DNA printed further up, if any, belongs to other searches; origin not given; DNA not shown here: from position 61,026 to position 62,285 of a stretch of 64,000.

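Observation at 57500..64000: AT-richer island encoding a 1731-aa secreted TSP3/PKD/FN3/HExxH protein plus two secreted partners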

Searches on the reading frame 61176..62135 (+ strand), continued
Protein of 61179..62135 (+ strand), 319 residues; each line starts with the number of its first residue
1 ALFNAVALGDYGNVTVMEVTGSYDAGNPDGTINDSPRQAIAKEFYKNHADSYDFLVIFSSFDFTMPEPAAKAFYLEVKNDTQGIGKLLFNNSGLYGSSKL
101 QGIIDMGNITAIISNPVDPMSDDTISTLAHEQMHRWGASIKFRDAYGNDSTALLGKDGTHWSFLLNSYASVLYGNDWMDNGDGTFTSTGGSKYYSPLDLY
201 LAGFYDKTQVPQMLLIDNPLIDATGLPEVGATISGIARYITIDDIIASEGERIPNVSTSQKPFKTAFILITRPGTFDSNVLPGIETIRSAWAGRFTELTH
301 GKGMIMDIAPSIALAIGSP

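Call 48: search_protein_representatives(protein=window:61179-62135:+)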
Query: 319 residues. Proteins with E-value up to 0.001 (for the whole library): 3506; up to 1e-10: 1944; up to 1e-30: 740. The best 150 are listed.
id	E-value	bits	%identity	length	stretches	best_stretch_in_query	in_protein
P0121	3.5e-144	496.2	69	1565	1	2-319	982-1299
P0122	9.5e-141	484.9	69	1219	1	3-319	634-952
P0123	9.4e-140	481.6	68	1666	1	3-319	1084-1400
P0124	1.2e-136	471.4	67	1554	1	3-319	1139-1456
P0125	1.3e-136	471.2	66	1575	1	3-319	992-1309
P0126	1.3e-131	454.9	64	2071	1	5-319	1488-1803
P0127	1.3e-129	448.3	74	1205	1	3-275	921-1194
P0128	3.7e-128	443.5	64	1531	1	2-319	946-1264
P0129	9.5e-127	438.9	64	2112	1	5-319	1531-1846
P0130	2.4e-126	437.6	68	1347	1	3-292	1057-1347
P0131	1.2e-124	431.9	66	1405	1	3-311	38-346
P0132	3.3e-123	427.2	60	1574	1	2-315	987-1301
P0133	3.1e-122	424.0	63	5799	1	3-309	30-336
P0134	2.4e-120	417.8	62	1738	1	4-319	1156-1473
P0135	1.9e-119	414.9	59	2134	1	3-319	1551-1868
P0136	3.6e-119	414.0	62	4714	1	3-311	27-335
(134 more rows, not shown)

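Call 51: search_protein_families(library=pfam, proteins=[P0136, P0121, P0123], max_evalue=0.001)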
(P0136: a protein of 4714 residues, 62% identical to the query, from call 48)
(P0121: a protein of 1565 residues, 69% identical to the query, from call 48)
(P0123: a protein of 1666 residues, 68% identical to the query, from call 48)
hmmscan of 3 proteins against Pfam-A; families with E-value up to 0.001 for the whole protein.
P0136 (4714 aa): 20 families
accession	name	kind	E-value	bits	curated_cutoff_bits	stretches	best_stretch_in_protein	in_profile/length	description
PF07705.17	CARDB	-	2e-71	237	22.7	5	845-951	2-99/101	CARDB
PF13860.13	FlgD_ig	-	6.1e-29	100.3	27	2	2626-2677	24-76/79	FlgD Ig-like domain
PF19077.6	Big_13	-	2.9e-27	95.6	27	0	3246-3282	65-101/102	Bacterial Ig-like domain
PF07676.18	PD40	-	2.3e-24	85.2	20.9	1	4039-4065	10-37/38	WD40-like Beta Propeller Repeat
PF13243.12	SQHop_cyclase_C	-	2e-17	63.7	26.1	1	467-598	142-288/319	Squalene-hopene cyclase C-terminal domain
PF13750.12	Big_3_3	-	1.1e-15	58.1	27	0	2758-2800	9-57/157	Bacterial Ig-like domain (group 3)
PF09136.16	Glucodextran_B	-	3.6e-10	40.1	27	0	2900-2987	1-73/83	Glucodextranase, domain B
PF00432.27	Prenyltrans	-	2.6e-09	37.4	26.5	1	436-555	51-172/304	Prenyltransferase alpha-alpha toroid domain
PF00930.27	DPPIV_N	-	4.2e-09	36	22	0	4140-4185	19-64/354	Dipeptidyl peptidase IV (DPP IV) N-terminal region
PF25174.1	Beta-prop_THOC3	-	3.3e-08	33.3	305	0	1282-1463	27-191/272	THOC3 beta-propeller domain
PF17957.7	Big_7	-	5.3e-07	30.6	24.1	0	3088-3165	1-70/70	Bacterial Ig domain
PF24421.1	Ig_J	-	1.1e-05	25.9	29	0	3433-3477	61-104/104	Tip attachment protein J, Ig-like domain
PF22352.2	K319L-like_PKD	-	1.9e-05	25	27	0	2342-2365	53-76/84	K319L-like, PKD domain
PF13249.12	SQHop_cyclase_N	-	1.9e-05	24.4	26.2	0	487-569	3-86/291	Squalene-hopene cyclase N-terminal domain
PF07495.19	Y_Y_Y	-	2e-05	24.8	26.6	0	2759-2778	33-52/65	Y_Y_Y domain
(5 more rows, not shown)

P0121 (1565 aa): 10 families
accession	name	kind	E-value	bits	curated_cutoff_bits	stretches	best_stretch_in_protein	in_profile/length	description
PF07603.17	Lcl_C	-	1.3e-95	316.2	34.9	4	78-190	1-117/117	Lcl C-terminal domain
PF09136.16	Glucodextran_B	-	3e-24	85.2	27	2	729-804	2-80/83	Glucodextranase, domain B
PF13620.12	CarboxypepD_reg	-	2.1e-09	38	32.3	1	810-889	1-81/82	Carboxypeptidase regulatory-like domain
PF15780.11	ASH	-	8e-08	32.8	27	1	338-421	13-95/98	Abnormal spindle-like microcephaly-assoc'd, ASPM-SPD-2-Hydin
PF16656.11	Pur_ac_phosph_N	-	9.2e-08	33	30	1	905-980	11-93/93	Purple acid Phosphatase, N-terminal domain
PF22544.2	HYDIN_VesB_CFA65-like_Ig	-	9.9e-08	32.6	25.5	1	332-422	3-91/100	HYDIN/CFA65/VesB-like, Ig-like domain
PF00041.27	fn3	-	6.6e-07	29.9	25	1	896-971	3-76/84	Fibronectin type III domain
PF13715.12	CarbopepD_reg_2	-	5.1e-05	23.7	32.2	1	811-860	1-47/88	CarboxypepD_reg-like domain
PF19077.6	Big_13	-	9.9e-05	23.2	27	0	1322-1374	48-102/102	Bacterial Ig-like domain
PF14686.12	fn3_3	-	0.00046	20.4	24.4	0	810-869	4-57/75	Polysaccharide lyase family 4, domain II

P0123 (1666 aa): 9 families
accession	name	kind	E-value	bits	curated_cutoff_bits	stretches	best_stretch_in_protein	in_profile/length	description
PF09136.16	Glucodextran_B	-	8.8e-48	160.6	27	4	746-823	4-81/83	Glucodextranase, domain B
PF01839.29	FG-GAP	-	7.8e-38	128.2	22.1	5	336-378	1-37/37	FG-GAP repeat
PF13517.12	FG-GAP_3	-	5.8e-24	84.9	26.9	3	539-597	1-61/61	FG-GAP-like repeat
PF13620.12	CarboxypepD_reg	-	2.2e-12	47.6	32.3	1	828-906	1-81/82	Carboxypeptidase regulatory-like domain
PF16656.11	Pur_ac_phosph_N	-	1.9e-09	38.4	30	1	999-1081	5-93/93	Purple acid Phosphatase, N-terminal domain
PF13715.12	CarbopepD_reg_2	-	1.4e-08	35.1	32.2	1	829-909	1-79/88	CarboxypepD_reg-like domain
PF00041.27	fn3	-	9.7e-08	32.6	25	1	998-1075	4-79/84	Fibronectin type III domain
PF19077.6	Big_13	-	1.2e-06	29.4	27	0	1425-1470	50-94/102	Bacterial Ig-like domain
PF12733.13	Cadherin-like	-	0.00029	21.7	24.2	0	932-989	33-86/89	Cadherin-like beta sandwich domain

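Call 53: find_encoding_contigs(protein=P0125, flank=10000, max_places=3)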
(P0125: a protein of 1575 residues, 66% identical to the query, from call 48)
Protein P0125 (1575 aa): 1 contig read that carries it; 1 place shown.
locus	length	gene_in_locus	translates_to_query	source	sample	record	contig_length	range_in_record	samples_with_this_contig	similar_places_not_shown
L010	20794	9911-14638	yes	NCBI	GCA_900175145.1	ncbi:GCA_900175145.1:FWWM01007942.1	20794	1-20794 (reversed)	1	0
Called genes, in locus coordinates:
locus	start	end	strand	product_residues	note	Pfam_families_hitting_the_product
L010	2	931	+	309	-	?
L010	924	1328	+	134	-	-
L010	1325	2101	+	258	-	PF13187:Fer4_9 (faint), PF13247:Fer4_11, PF12838:Fer4_7 (weak), PF13237:Fer4_10 (faint), PF00037:Fer4 (weak), PF12837:Fer4_6 (weak), PF13183:Fer4_8 (weak)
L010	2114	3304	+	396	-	PF03916:NrfD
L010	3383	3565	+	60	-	PF12797:Fer4_2 (faint), PF12837:Fer4_6, PF13237:Fer4_10, PF00037:Fer4 (weak), PF14697:Fer4_21, PF12838:Fer4_7, PF13187:Fer4_9, PF13484:Fer4_16 (faint)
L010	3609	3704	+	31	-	-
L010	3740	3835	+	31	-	-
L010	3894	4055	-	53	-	PF01206:TusA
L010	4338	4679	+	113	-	PF11969:DcpS_C, PF01230:HIT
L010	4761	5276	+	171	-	PF02830:V4R (faint)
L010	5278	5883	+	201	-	-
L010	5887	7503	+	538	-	PF00989:PAS, PF08448:PAS_4, PF13188:PAS_8 (weak), PF13426:PAS_9, PF00512:HisKA, PF02518:HATPase_c, PF00072:Response_reg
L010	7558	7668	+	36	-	-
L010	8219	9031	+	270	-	PF02535:Zip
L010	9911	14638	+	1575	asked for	PF00801:PKD, PF18911:PKD_4, PF09136:Glucodextran_B, PF13620:CarboxypepD_reg, PF13715:CarbopepD_reg_2 (weak), PF00041:fn3 (weak), PF16656:Pur_ac_phosph_N (weak), PF09136:Glucodextran_B (weak)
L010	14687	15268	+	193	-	-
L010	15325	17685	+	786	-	-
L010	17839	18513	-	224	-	PF13623:SurA_N_2, PF13624:SurA_N_3, PF09312:SurA_N (weak)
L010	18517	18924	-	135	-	PF00293:NUDIX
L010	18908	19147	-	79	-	PF17209:Hfq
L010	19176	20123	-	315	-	PF01745:IPT, PF01715:IPPT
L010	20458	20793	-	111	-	?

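Call 54: find_encoding_contigs(protein=P0121, flank=10000, max_places=3)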
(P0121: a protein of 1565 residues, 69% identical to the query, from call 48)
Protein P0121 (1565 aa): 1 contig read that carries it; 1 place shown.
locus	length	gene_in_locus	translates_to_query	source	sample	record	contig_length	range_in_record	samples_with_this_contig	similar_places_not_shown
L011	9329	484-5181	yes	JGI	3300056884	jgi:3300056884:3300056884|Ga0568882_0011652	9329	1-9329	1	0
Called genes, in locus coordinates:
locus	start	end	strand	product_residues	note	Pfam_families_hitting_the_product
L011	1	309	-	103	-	?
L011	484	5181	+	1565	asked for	PF07603:Lcl_C, PF15780:ASH (weak), PF22544:HYDIN_VesB_CFA65-like_Ig, PF07603:Lcl_C, PF09136:Glucodextran_B, PF13620:CarboxypepD_reg, PF16656:Pur_ac_phosph_N, PF09136:Glucodextran_B, +3 more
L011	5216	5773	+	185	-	-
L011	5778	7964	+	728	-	-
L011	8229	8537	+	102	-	-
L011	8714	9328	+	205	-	?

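Call 62: search_solved_structures(query=A3, max_evalue=10, show_alignments=2)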
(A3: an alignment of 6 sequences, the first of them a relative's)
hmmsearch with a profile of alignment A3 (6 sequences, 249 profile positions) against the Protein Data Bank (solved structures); distinct sequences matched with E-value up to 10: 2.
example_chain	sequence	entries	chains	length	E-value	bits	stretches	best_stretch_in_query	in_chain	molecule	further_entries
8cqm_A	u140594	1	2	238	6.5e-06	29.2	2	159-214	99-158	Phospholipase C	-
7kep_A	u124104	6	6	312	6.9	9.4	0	2-53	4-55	Beta-lactamase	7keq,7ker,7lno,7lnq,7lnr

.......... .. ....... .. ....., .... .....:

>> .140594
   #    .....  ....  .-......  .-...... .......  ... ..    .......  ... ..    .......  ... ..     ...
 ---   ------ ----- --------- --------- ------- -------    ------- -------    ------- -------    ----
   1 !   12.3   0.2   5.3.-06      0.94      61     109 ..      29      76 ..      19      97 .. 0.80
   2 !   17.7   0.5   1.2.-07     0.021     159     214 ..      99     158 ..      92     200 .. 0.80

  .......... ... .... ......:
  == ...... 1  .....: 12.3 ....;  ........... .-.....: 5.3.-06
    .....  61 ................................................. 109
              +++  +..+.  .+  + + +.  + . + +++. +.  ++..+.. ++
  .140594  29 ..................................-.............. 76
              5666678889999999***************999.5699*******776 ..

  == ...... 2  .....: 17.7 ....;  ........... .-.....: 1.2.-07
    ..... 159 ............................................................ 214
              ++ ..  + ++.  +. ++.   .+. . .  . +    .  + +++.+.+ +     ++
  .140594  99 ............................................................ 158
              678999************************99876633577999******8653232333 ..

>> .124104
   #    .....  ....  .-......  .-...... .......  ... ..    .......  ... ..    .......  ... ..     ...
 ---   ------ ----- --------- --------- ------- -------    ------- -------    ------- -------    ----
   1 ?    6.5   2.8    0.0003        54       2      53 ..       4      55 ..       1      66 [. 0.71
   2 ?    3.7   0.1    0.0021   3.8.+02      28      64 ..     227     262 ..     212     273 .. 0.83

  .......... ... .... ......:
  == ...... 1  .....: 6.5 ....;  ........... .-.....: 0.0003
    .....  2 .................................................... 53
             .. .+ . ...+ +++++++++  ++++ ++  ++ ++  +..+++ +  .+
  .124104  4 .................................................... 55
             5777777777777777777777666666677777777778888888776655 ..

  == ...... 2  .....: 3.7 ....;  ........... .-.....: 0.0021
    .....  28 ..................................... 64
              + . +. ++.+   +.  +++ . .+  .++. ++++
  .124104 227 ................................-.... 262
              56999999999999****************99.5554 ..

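Call 63: search_protein_families(library=pfam, proteins=[L010:15325-17682:+, L011:5778-7961:+, L010:14687-15265:+, L011:5216-5770:+], max_evalue=1)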
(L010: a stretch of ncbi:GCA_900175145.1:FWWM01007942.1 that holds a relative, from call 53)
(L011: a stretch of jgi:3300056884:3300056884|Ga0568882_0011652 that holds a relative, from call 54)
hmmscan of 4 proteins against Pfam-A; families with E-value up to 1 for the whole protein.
L010:15325-17682:+ (786 aa): 0 families

L011:5778-7961:+ (728 aa): 0 families

L010:14687-15265:+ (193 aa): 3 families
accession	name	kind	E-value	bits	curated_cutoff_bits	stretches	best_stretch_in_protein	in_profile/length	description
PF13620.12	CarboxypepD_reg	-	0.00081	20.1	32.3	1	26-79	3-44/82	Carboxypeptidase regulatory-like domain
PF13715.12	CarbopepD_reg_2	-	0.0024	18.3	32.2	1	26-45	2-21/88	CarboxypepD_reg-like domain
PF06788.19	UPF0257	-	0.13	12.4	25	1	104-144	21-61/236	Uncharacterised protein family (UPF0257)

L011:5216-5770:+ (185 aa): 3 families
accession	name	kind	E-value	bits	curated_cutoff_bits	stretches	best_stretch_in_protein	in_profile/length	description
PF13620.12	CarboxypepD_reg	-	8.2e-05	23.3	32.3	1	25-79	2-44/82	Carboxypeptidase regulatory-like domain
PF13715.12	CarbopepD_reg_2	-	0.00096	19.6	32.2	1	26-46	2-22/88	CarboxypepD_reg-like domain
PF16341.10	DUF4971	-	0.036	14.3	31.3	1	1-44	1-45/141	Domain of unknown function (DUF4971)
